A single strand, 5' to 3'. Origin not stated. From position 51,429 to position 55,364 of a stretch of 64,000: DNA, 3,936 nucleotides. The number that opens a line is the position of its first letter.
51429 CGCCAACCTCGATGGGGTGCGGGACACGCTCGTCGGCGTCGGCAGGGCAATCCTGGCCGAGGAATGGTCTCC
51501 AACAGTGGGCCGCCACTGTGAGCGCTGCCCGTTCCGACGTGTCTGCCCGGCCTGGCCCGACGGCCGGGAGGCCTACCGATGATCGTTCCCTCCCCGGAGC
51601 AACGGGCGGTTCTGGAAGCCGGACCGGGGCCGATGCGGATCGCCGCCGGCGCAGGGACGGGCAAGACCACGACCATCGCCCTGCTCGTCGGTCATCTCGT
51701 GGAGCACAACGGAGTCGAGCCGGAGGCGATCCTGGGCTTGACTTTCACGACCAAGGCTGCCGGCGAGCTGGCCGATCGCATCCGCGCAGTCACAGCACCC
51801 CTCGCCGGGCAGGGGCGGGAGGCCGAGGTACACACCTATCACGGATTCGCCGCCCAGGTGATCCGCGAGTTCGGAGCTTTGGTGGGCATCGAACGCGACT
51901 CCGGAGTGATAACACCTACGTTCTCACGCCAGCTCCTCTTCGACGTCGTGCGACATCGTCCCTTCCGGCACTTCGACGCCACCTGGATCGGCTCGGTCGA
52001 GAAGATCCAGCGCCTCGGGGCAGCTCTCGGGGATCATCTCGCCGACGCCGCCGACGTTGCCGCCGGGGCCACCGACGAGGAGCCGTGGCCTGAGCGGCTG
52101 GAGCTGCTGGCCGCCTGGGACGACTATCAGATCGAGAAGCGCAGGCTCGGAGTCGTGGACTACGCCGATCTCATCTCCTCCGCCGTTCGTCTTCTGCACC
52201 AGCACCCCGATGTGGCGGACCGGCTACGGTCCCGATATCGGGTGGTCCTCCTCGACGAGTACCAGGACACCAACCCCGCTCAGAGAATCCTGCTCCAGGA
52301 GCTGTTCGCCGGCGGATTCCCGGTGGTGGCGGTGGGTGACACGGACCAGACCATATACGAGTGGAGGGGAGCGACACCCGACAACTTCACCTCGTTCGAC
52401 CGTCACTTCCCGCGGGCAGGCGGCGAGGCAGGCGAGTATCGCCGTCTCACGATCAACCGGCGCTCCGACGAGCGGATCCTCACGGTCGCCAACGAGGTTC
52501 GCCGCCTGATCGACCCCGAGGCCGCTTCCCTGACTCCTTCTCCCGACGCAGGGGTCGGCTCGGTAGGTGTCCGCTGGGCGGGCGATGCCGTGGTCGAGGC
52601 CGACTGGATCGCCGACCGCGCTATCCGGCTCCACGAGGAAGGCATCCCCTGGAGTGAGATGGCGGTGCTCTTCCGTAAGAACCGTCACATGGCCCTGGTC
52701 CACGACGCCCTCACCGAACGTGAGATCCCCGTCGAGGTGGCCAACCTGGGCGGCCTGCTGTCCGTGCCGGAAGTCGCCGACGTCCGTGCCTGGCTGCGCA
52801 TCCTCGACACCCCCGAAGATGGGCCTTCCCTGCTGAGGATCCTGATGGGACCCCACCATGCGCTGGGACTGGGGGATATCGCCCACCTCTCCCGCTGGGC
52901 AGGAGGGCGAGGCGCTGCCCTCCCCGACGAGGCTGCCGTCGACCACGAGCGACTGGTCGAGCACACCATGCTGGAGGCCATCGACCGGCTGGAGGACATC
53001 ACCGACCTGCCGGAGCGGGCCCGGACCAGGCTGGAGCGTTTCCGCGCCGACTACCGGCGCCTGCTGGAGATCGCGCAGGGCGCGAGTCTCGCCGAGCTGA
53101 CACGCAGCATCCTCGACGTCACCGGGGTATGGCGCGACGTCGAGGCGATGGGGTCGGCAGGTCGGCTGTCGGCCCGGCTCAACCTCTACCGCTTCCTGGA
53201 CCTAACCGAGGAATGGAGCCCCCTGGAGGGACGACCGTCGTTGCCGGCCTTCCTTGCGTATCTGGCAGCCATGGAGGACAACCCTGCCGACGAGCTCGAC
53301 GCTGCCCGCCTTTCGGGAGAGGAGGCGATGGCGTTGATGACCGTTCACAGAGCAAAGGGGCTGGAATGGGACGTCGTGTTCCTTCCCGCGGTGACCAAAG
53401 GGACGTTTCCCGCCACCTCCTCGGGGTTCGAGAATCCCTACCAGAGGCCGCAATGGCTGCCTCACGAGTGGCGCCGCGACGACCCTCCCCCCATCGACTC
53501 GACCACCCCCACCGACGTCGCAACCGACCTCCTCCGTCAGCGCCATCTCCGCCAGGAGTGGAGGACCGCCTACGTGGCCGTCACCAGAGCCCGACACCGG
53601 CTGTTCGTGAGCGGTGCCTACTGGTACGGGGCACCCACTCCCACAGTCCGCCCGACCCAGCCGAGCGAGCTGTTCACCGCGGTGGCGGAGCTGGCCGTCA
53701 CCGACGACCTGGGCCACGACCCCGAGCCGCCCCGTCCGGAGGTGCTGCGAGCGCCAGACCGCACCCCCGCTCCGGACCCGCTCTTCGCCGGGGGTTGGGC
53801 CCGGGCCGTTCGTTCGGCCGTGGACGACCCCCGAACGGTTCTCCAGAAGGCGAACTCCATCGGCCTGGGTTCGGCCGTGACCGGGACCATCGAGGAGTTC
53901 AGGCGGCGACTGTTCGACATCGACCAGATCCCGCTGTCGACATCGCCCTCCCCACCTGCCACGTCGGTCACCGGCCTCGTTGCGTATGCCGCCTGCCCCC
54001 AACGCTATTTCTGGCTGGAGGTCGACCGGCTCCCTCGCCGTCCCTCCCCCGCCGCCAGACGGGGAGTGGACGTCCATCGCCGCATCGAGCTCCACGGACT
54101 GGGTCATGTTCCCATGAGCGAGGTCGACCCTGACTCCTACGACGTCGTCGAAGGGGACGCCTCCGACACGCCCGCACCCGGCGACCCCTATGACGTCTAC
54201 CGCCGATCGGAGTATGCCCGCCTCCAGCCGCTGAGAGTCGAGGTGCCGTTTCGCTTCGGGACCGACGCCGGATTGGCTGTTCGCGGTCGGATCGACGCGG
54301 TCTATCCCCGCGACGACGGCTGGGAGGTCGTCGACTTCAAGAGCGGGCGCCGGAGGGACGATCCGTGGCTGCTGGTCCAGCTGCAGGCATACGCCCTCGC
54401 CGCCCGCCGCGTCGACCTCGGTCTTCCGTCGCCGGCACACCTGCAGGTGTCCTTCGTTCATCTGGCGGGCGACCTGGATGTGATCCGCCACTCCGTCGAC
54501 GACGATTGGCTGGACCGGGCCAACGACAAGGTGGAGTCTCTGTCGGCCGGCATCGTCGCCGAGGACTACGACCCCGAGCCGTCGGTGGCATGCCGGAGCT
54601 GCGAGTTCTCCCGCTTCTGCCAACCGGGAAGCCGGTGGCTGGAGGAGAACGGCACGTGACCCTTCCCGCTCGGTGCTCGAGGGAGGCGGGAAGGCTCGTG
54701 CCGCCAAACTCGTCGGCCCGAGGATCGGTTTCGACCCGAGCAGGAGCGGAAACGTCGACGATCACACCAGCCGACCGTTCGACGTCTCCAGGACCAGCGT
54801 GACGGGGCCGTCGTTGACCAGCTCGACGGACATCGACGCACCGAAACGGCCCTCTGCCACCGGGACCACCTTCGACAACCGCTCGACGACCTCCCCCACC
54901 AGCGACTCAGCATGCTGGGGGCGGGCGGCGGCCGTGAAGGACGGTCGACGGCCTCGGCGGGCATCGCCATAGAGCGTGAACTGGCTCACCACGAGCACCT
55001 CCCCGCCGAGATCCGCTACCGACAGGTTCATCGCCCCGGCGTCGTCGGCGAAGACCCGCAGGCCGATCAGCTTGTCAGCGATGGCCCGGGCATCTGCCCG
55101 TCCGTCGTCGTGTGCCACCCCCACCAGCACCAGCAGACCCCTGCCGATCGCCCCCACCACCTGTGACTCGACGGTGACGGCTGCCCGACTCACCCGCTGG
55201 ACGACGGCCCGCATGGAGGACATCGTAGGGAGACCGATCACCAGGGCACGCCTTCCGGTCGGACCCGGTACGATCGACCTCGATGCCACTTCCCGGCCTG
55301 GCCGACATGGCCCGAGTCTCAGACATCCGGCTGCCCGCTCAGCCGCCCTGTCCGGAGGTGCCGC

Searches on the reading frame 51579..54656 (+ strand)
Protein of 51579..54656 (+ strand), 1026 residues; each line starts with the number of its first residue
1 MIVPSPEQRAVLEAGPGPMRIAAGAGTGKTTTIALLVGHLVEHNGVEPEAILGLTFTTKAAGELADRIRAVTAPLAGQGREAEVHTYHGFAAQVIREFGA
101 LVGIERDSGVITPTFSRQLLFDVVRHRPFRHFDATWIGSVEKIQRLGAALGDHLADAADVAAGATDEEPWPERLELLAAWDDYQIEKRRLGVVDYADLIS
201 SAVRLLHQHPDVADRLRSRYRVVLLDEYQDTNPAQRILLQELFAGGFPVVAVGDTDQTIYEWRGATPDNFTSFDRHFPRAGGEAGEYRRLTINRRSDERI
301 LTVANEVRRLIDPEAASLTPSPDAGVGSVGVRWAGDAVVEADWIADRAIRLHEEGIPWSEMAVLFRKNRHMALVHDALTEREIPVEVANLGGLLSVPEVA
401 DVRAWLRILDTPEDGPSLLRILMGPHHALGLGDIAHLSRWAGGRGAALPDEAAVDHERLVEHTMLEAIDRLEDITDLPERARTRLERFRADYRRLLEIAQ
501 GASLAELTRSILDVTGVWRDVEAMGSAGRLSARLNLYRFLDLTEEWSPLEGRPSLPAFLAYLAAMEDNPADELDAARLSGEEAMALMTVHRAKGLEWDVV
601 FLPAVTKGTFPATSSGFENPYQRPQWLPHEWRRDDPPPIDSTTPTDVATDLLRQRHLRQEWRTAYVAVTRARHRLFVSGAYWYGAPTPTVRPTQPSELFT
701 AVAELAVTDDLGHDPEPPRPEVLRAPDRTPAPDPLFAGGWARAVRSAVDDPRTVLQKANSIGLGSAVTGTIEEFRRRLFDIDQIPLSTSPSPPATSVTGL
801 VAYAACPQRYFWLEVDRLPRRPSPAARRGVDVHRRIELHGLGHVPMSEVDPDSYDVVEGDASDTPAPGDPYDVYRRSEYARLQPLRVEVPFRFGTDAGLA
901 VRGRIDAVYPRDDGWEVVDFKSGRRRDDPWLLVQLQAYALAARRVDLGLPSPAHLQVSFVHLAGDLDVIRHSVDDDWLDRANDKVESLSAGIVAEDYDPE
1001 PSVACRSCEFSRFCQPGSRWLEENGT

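Call 82: search_protein_families(library=pfam, proteins=[window:51579-54656:+])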
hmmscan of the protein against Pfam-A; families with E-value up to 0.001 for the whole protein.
window:51579-54656:+ (1026 aa): 7 families
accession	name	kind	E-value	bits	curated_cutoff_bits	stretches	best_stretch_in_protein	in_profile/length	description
PF00580.27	UvrD-helicase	-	1.4e-55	189.3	23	1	6-278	3-271/271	UvrD/REP helicase N-terminal domain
PF13361.12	UvrD_C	-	2.1e-35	123.3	25.6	1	289-678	2-346/350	UvrD-like helicase C-terminal domain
PF12705.13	PDDEXK_1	-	2.4e-25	90.4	22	1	795-1015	2-247/247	PD-(D/E)XK nuclease superfamily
PF13245.12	AAA_19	-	1.1e-17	64.9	25.1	1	13-261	8-132/134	AAA domain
PF13538.12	UvrD_C_2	-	1.5e-09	38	27.4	1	586-606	4-24/52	UvrD-like helicase C-terminal domain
PF13604.12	AAA_30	-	1.7e-06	28.3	27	1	13-73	15-71/191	AAA domain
PF01930.23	Cas_Cas4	-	0.0008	20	22.7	0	902-1015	53-159/160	Domain of unknown function DUF83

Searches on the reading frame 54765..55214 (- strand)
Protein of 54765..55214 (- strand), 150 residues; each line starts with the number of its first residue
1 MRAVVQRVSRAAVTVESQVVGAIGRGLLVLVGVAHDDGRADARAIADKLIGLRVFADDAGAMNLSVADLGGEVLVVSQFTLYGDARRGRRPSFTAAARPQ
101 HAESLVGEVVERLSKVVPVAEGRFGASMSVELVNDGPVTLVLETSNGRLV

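Call 82: search_protein_families(library=pfam, proteins=[window:54765-55214:-])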
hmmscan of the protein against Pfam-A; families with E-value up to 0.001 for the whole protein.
window:54765-55214:- (150 aa): 1 family
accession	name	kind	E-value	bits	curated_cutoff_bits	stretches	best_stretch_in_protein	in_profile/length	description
PF02580.21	Tyr_Deacylase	-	2.5e-56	190.4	25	1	2-143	1-144/144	D-Tyr-tRNA(Tyr) deacylase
